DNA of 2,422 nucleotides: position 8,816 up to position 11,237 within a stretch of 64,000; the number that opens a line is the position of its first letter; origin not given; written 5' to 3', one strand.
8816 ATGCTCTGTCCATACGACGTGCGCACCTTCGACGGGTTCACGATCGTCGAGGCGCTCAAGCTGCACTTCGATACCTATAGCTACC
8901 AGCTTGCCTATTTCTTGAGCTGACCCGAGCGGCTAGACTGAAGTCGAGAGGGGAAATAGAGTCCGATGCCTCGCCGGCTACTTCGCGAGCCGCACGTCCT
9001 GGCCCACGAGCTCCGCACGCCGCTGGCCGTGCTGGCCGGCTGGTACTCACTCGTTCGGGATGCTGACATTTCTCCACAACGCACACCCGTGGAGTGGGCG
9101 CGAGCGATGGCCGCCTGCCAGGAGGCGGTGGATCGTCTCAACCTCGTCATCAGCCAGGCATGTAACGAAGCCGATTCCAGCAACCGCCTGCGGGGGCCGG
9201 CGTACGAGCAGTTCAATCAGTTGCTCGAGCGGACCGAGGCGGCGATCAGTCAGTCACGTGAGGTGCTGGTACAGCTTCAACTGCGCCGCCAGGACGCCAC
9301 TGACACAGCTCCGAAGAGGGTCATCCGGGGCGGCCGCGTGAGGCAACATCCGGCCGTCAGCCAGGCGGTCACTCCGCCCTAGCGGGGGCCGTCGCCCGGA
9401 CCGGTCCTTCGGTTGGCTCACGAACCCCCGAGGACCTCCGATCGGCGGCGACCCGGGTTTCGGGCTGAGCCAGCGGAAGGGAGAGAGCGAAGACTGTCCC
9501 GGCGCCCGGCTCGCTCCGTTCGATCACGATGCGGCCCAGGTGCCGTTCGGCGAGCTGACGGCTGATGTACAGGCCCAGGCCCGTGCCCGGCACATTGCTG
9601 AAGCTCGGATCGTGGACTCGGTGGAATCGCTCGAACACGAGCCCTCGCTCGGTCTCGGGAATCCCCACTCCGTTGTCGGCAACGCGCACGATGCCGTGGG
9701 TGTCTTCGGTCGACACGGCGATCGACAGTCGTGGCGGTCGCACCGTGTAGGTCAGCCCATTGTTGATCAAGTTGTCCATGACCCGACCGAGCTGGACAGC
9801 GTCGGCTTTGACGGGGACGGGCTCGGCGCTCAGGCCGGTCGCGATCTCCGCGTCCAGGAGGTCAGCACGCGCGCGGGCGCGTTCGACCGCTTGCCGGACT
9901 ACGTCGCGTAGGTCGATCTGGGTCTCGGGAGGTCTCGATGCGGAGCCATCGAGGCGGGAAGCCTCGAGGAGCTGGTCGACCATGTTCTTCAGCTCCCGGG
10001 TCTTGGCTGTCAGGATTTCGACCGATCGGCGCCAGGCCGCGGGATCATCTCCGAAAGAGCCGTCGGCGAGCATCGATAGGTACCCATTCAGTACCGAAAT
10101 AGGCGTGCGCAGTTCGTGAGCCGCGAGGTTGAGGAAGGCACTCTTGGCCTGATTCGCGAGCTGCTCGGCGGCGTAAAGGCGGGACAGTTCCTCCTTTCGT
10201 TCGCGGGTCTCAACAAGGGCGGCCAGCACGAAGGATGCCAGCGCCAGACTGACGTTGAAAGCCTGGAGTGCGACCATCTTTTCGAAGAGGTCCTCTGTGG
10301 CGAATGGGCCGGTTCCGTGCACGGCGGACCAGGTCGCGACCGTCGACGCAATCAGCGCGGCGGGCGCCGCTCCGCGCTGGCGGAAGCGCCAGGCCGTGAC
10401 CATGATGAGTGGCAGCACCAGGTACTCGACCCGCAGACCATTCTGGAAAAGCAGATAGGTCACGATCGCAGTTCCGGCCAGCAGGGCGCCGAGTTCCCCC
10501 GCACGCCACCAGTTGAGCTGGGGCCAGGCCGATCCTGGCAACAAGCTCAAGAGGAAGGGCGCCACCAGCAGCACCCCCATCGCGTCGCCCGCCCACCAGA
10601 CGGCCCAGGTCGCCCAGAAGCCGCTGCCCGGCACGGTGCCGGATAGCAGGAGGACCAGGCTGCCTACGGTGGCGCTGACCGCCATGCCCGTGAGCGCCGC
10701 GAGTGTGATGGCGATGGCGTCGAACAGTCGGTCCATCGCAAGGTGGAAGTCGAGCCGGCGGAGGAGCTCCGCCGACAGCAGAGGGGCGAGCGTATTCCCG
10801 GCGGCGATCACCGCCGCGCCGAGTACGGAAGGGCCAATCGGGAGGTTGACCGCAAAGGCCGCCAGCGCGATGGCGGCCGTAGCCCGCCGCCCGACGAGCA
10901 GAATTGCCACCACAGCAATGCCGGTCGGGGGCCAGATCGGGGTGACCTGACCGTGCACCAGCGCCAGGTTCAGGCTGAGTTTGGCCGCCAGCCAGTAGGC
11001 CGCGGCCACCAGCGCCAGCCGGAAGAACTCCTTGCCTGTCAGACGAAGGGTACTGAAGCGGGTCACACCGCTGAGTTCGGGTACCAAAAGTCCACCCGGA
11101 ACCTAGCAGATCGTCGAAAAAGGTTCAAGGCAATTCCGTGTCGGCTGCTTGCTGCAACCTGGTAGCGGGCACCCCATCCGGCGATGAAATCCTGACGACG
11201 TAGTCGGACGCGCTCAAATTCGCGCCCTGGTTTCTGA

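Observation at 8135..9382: Split MEDS signalling module: HTH+MEDS regulator followed by a free-standing HisKA/DHp domain lacking any ATPase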

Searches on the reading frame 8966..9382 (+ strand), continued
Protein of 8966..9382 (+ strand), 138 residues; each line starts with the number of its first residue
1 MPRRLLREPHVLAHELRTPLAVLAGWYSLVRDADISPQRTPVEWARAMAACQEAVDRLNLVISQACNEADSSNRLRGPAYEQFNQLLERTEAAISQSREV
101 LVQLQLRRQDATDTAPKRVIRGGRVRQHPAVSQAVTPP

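Call 27: predict_structure(alignment_id=A1)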
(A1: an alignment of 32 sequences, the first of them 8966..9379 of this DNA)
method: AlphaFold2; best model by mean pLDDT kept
length: 138 residues; sequences in the alignment: 32
mean_pLDDT: 79.3   pTM: 0.49
mean pLDDT of the five models: 79.3, 78.9, 77.8, 76.5, 76.1
residues with pLDDT >= 90: 56; 70-90: 42; 50-70: 19; < 50: 21
segments of 3 or more residues with pLDDT < 50: 115-131
pLDDT, mean of each block of 10 residues (from residue 1): 76 94 96 95 96 96 89 69 81 88 80 52 43 50
secondary structure, 60 per line:
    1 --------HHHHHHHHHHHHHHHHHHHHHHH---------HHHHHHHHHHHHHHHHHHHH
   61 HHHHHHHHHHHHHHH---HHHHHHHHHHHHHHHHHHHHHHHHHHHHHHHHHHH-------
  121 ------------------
elements in order: H9-31 H41-75 H79-113

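Call 29: search_protein_representatives(alignment_id=A1)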
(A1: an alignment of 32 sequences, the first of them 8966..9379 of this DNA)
Query: 32 sequences, 123 profile positions. Proteins with E-value up to 0.001 (for the whole library): 38; up to 1e-10: 9; up to 1e-30: 4. The best 38 are listed.
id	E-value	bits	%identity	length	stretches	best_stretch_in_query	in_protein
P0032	2.2e-51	189.2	-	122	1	1-115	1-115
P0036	1.9e-49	183.0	-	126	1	1-111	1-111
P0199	4.2e-38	146.3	-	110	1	1-107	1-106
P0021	4.8e-31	123.6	-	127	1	16-115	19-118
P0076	1.6e-27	112.2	-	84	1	1-56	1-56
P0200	3.4e-15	72.4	-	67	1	48-111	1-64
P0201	3.5e-12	62.6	-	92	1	48-106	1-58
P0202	8.3e-12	61.4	-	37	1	1-34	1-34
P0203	4.7e-11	59.0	-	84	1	48-118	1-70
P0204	1.2e-05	41.5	-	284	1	12-69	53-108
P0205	2.3e-05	40.6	-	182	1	12-107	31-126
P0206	2.6e-05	40.5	-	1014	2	11-73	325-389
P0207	9.6e-05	38.6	-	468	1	12-95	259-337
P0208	1.1e-04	38.4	-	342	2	12-75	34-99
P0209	1.2e-04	38.3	-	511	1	5-81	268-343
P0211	1.6e-04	37.9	-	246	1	12-95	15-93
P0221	5.6e-04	36.1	-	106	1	11-76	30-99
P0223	6.3e-04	36.0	-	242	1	12-95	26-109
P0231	9.4e-04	35.4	-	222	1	1-111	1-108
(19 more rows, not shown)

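Call 30: search_protein_families(library=pfam, proteins=[P0231, P0205, P0211, P0223, P0221, P0204, P0199], max_evalue=0.01)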
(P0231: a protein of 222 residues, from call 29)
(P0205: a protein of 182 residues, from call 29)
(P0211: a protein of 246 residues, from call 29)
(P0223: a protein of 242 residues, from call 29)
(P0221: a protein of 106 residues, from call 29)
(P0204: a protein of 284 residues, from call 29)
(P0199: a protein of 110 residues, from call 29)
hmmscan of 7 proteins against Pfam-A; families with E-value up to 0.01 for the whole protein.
P0231 (222 aa): 2 families
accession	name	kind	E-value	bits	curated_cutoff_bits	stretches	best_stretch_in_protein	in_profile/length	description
PF00512.31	HisKA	-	7.3e-09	36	26.9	1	10-60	7-56/66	His Kinase A (phospho-acceptor) domain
PF13581.12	HATPase_c_2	-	0.0083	16.6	27.4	0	134-190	47-107/127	Histidine kinase-like ATPase domain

P0205 (182 aa): 2 families
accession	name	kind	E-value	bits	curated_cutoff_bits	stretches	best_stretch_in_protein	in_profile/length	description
PF00512.31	HisKA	-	1.7e-09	38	26.9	1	23-84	1-64/66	His Kinase A (phospho-acceptor) domain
PF11559.13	ADIP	-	0.0052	17.3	34.3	1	55-110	26-76/151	Afadin- and alpha -actinin-Binding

P0211 (246 aa): 4 families
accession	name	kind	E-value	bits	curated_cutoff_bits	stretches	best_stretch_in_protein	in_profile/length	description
PF02518.31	HATPase_c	-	3.7e-26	92.2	26.4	1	119-228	2-109/111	Histidine kinase-, DNA gyrase B-, and HSP90-like ATPase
PF00512.31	HisKA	-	3.6e-13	49.8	26.9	1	7-73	1-66/66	His Kinase A (phospho-acceptor) domain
PF13589.12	HATPase_c_3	-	0.00047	20.6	25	1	125-198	5-79/137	Histidine kinase-, DNA gyrase B-, and HSP90-like ATPase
PF13581.12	HATPase_c_2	-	0.0039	17.6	27.4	0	121-202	30-108/127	Histidine kinase-like ATPase domain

P0223 (242 aa): 2 families
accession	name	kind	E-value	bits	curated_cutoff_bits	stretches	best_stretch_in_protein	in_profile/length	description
PF00512.31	HisKA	-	1.6e-16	60.6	26.9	1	26-85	9-65/66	His Kinase A (phospho-acceptor) domain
PF02518.31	HATPase_c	-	0.0028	18.5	26.4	1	131-216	1-93/111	Histidine kinase-, DNA gyrase B-, and HSP90-like ATPase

P0221 (106 aa): 1 family
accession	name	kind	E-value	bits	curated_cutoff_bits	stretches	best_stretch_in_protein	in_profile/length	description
PF00512.31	HisKA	-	1.3e-18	67.2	26.9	1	24-87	2-64/66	His Kinase A (phospho-acceptor) domain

P0204 (284 aa): 3 families
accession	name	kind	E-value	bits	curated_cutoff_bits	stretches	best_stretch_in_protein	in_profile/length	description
PF02518.31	HATPase_c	-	5.7e-27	94.8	26.4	1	158-267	2-109/111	Histidine kinase-, DNA gyrase B-, and HSP90-like ATPase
PF00512.31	HisKA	-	4.2e-15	56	26.9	1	46-113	2-66/66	His Kinase A (phospho-acceptor) domain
PF13581.12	HATPase_c_2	-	0.0083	16.6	27.4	0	170-241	40-108/127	Histidine kinase-like ATPase domain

P0199 (110 aa): 3 families
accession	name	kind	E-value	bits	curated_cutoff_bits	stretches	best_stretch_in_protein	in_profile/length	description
PF00512.31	HisKA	-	3.1e-10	40.4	26.9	1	11-62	8-55/66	His Kinase A (phospho-acceptor) domain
PF09692.15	Arb1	-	0.0056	16.3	25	1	16-64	152-200/403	Argonaute siRNA chaperone (ARC) complex subunit Arb1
PF17107.11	SesA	-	0.0092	16.6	26.3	1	10-106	29-115/122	N-terminal domain on NACHT_NTPase and P-loop NTPases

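Call 31: fold_search(model_id=the predicted structure, library=pdb)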
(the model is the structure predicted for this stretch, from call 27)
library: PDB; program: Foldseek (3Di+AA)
matches with E <= 10: 150; with E <= 0.001: 0
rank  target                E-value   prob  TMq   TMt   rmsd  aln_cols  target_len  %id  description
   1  6paj_B                1.0e-01  1.00  0.41  0.28   1.4        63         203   27  Structure of the SrrAB Histidine Kinase DHp-CA domain (released 2020-04-22)
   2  8vc9_E                8.6e-01  0.75  0.35  0.14   5.2        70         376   11  Hybrid response regulator LvrB from Leptospira / phosphorylated REC form (released 2024-12-18)
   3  4u7n_A                9.9e-01  0.44  0.36  0.25   8.8        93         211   24  Inactive structure of histidine kinase (released 2015-09-02)
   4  7sqc_P1               1.1e+00  0.51  0.37  0.08  13.1        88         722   10  Ciliary C1 central pair apparatus isolated from Chlamydomonas reinhardtii (released 2022-04-13)
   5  7emf_0                1.3e+00  0.21  0.32  0.19  13.5       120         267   13  Human Mediator (deletion of MED1-IDR) in a Tail-extended conformation (released 2021-05-05)
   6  6azr_A                1.4e+00  0.66  0.40  0.25   4.7        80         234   11  Crystal structure of the T264A HK853cp-BeF3-RR468 complex (released 2017-12-27)
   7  1ykh_A                1.5e+00  0.41  0.36  0.49  12.9        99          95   14  Structure of the mediator MED7/MED21 (Med7/Srb7) subcomplex (released 2005-02-22)
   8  8ceo_i                2.0e+00  0.35  0.37  0.29  14.0       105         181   14  Yeast RNA polymerase II transcription pre-initiation complex with core Mediator and the +1 nucleosome (released 2023-03-08)
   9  1vf7_G                2.0e+00  0.28  0.28  0.17   4.4        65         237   20  Crystal structure of the membrane fusion protein, MexA of the multidrug transporter (released 2004-05-25)
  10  9p6i_A                2.2e+00  0.69  0.40  0.31   2.3        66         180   21  Crystal Structure of the Histidine Kinase VC2136 from Vibrio cholerae serotype O1 (released 2025-08-20)
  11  4u7o_A                2.2e+00  0.28  0.37  0.23   8.4        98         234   23  Active histidine kinase bound with ATP (released 2015-09-02)
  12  4fla_A                2.3e+00  0.12  0.28  0.30  22.2       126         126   17  Crystal structure of human RPRD1B, carboxy-terminal domain (released 2012-08-22)
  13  7lbm_n                2.3e+00  0.12  0.30  0.17  13.5       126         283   13  Structure of the human Mediator-bound transcription pre-initiation complex (released 2021-03-24)
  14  2z0v_B                2.3e+00  0.09  0.25  0.18  18.1       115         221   23  Crystal structure of BAR domain of Endophilin-III (released 2008-05-13)
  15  4l8j                  2.5e+00  0.21  0.29  0.15   4.4        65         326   20  Crystal structure of a Putative efflux transporter (BACEGG_01895) from Bacteroides eggerthii DSM 20697 at 2.06 A resolut (released 2013-07-03)
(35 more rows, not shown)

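Call 41: list_cluster_members(proteins=[P0001, P0028, P0064, P0066, P0011])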
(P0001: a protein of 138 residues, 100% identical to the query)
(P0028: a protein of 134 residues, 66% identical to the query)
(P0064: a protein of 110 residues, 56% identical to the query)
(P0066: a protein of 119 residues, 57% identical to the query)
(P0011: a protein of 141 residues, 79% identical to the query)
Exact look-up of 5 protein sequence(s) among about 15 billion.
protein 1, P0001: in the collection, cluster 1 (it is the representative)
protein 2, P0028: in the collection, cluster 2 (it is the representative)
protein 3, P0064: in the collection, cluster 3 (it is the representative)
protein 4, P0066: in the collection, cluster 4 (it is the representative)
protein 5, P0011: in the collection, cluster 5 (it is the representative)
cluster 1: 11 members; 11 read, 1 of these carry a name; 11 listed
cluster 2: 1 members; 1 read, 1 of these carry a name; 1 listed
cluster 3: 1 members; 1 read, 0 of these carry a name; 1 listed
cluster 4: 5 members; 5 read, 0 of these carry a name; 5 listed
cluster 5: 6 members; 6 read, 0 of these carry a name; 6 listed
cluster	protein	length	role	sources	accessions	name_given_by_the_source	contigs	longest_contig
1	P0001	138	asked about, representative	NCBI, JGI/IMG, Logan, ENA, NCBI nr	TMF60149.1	MAG: hypothetical protein E6I16_06980 [Chloroflexi bacterium] | MAG: hypothetical protein E6I16_06980 [Chloroflexota bacterium]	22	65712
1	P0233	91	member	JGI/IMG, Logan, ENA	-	-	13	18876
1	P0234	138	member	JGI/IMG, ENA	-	-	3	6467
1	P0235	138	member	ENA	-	-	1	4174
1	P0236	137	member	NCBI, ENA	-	-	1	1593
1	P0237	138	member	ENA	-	-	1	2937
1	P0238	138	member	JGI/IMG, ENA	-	-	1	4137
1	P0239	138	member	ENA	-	-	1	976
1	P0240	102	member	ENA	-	-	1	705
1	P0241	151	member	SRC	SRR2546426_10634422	-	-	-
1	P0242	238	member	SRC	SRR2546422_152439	-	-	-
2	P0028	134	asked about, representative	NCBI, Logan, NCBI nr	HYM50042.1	MAG TPA: histidine kinase dimerization/phospho-acceptor domain-containing protein ... | histidine kinase dimerization/phospho-acceptor domain-containing protein [Candidatus ...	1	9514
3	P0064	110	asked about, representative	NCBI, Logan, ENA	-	-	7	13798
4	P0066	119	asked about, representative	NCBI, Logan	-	-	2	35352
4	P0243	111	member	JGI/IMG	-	-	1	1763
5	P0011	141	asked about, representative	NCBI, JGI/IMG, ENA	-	-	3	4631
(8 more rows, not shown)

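Call 57: search_solved_structures(query=A1, max_evalue=0.01, show_alignments=2)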
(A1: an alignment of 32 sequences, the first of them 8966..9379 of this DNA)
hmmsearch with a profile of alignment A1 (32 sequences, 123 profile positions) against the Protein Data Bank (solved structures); distinct sequences matched with E-value up to 0.01: 2.
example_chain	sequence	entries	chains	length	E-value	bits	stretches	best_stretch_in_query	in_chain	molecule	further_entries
6paj_A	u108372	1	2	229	0.0025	21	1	13-69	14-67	Sensor protein SrrB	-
8u4x_A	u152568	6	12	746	0.0072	19.6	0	11-69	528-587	histidine kinase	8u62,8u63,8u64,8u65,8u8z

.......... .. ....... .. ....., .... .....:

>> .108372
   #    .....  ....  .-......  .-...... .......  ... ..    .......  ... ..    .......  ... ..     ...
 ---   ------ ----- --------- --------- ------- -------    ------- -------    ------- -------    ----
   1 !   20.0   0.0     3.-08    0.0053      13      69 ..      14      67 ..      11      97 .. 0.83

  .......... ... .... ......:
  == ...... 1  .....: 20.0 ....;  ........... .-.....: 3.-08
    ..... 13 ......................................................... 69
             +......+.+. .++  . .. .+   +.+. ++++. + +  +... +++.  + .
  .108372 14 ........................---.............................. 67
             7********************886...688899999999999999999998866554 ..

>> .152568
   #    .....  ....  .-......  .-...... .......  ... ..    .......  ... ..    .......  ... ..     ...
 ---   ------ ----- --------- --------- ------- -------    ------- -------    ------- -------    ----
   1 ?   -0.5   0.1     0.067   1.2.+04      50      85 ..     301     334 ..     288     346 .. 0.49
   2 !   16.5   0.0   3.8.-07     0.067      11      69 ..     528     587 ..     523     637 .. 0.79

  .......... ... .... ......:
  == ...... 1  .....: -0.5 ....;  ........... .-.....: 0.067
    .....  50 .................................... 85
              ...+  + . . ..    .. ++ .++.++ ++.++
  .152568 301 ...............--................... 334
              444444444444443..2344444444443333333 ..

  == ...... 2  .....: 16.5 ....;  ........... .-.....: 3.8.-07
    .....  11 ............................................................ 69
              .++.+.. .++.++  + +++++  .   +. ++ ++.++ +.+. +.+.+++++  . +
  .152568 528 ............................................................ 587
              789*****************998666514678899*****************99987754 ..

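Call 66: find_encoding_contigs(protein=P0028, flank=5000, max_places=2)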
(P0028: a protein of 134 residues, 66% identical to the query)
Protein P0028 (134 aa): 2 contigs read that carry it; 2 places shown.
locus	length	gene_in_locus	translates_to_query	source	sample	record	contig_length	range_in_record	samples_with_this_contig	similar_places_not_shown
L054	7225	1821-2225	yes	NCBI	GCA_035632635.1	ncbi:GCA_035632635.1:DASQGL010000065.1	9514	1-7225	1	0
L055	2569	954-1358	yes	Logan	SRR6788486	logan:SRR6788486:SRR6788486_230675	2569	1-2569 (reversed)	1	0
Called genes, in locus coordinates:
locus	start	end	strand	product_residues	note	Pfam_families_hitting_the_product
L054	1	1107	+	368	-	PF05694:SBP56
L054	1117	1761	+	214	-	-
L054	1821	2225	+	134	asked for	PF00512:HisKA (weak)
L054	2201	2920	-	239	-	PF00117:GATase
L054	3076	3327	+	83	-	-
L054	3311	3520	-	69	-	-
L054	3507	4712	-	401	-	PF00872:Transposase_mut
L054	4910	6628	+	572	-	PF00672:HAMP, PF13487:HD_5, PF01966:HD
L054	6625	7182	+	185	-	-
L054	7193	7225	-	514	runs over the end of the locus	PF08448:PAS_4, PF00989:PAS, PF08448:PAS_4, PF13426:PAS_9, PF07730:HisKA_3, PF02518:HATPase_c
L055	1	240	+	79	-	?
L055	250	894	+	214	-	-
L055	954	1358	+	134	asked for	PF00512:HisKA (weak)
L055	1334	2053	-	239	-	PF00117:GATase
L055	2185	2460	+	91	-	-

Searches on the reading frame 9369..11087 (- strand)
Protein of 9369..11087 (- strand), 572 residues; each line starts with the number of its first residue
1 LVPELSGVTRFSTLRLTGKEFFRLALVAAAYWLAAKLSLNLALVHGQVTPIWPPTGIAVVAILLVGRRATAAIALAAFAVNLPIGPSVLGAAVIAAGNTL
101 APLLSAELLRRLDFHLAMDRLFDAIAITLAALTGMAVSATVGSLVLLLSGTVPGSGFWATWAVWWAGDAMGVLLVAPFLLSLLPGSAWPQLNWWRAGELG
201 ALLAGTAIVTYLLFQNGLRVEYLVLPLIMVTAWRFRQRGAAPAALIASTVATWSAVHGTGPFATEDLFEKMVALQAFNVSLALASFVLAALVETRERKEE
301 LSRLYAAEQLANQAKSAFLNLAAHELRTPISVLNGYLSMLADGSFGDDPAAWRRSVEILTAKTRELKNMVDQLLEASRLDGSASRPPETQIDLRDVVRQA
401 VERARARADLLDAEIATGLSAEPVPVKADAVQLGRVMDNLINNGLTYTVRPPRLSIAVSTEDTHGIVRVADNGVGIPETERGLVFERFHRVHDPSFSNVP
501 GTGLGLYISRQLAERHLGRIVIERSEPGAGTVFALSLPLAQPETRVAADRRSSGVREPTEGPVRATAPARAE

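Call 3: search_protein_families(library=pfam, proteins=[window:9369-11087:-], max_evalue=1)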
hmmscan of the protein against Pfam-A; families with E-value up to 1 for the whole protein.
window:9369-11087:- (572 aa): 5 families
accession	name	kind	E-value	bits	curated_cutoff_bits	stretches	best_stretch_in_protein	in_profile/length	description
PF05231.19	MASE1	-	7e-41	140.7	29.8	1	24-295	2-298/299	MASE1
PF02518.31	HATPase_c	-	1.4e-22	80.7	26.4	1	429-540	2-110/111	Histidine kinase-, DNA gyrase B-, and HSP90-like ATPase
PF00512.31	HisKA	-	2.2e-12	47.3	26.9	1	314-380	1-64/66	His Kinase A (phospho-acceptor) domain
PF15145.11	DUF4577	-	0.018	15.4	27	1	274-309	68-103/128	Domain of unknown function (DUF4577)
PF04402.19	SIMPL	-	0.055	14.2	25.2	1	352-412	83-145/205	Protein of unknown function (DUF541)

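Call 4: search_protein_families(library=ncbifam, proteins=[window:9369-11087:-], max_evalue=1)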
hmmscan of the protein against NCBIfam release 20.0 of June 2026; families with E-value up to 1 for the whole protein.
window:9369-11087:- (572 aa): 79 families (the best 25 are shown)
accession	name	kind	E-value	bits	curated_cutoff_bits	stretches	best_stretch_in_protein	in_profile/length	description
NF052574.1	HisKinEspCMyxo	equivalog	8e-62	209.5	1200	2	27-304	4-285/785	serine histidine kinase EspC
TIGR02966.1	phoR_proteo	equivalog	7.6e-46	156.7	334.2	1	312-536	111-332/333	phosphate regulon sensor histidine kinase PhoR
NF046044.1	PnpS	equivalog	1.3e-42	146.2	400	1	312-538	167-390/390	two-component system histidine kinase PnpS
NF033092.0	HK_WalK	equivalog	9.5e-41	140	725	1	311-539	368-594/594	cell wall metabolism sensor histidine kinase WalK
NF040691.1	MtrAB_MtrB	equivalog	2.8e-36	125.6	450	1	318-541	274-494/507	MtrAB system histidine kinase MtrB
NF041735.1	hist_kin_RppB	equivalog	3.4e-36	125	400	1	317-538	218-438/438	two-component system sensor histidine kinase RppB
TIGR02956.1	TMAO_torS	equivalog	1.2e-33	116.4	676.5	1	307-546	457-689/967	TMAO reductase system sensor histidine kinase/response regulator TorS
NF041880.1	EPS_EpsF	equivalog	4.4e-31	107.9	900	1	307-538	266-492/492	response regulator EpsF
NF041832.1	near_NosP_CTERM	subfamily_domain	3e-29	102.2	400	1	310-549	2-235/370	NahK/ErcS family hybrid sensor histidine kinase/response regulator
NF033091.0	HK_VanS_ACDEFG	equivalog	2.8e-28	98.9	400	1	298-537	57-292/293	vancomycin resistance histidine kinase VanS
NF012163.2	BaeS_SmeS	equivalog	3.5e-28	98.8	500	1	300-528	225-448/457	sensor histidine kinase efflux regulator BaeS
NF007898.0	PRK10604.1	equivalog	7.3e-28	97.9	478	1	314-543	211-427/433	two-component system sensor histidine kinase RstB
NF047465.1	hybrid_HK_LvrA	exception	9.1e-28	96.7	1200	1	293-544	180-427/819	hybrid histidine kinase/response regulator LvrA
NF008312.0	PRK11100.1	equivalog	1.1e-27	97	356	1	318-538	259-473/477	two-component system sensor histidine kinase CreC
NF008468.0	PRK11360.1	equivalog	1.2e-27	96.5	646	1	295-544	378-613/616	two-component system sensor histidine kinase AtoS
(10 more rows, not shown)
